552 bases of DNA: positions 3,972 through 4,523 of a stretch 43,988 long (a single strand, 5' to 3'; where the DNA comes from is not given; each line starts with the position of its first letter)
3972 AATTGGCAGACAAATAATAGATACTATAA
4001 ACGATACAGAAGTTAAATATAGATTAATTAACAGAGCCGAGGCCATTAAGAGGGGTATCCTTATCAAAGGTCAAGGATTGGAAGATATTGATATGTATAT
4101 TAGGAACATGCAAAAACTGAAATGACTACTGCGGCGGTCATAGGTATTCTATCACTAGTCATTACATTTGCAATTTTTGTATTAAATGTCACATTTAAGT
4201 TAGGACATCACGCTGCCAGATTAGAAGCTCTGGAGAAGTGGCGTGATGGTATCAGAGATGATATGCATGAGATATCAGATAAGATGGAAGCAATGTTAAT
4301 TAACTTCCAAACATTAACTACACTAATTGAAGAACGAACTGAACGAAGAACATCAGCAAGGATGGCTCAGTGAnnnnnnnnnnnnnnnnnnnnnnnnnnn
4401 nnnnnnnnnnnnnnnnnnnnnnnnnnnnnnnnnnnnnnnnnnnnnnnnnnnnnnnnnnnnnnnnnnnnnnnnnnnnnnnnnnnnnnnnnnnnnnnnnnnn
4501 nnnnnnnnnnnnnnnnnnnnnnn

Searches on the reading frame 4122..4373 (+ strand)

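Call 17: search_protein_families(library=pfam, proteins=[window:4122-4373:+], max_evalue=0.01)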
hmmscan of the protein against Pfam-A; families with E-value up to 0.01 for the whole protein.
window:4122-4373:+ (83 aa): 1 family
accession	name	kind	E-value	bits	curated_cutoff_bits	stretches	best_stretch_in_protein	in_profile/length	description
PF06103.16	DUF948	-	0.005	17.4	37.2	1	13-75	7-69/89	Bacterial protein of unknown function (DUF948)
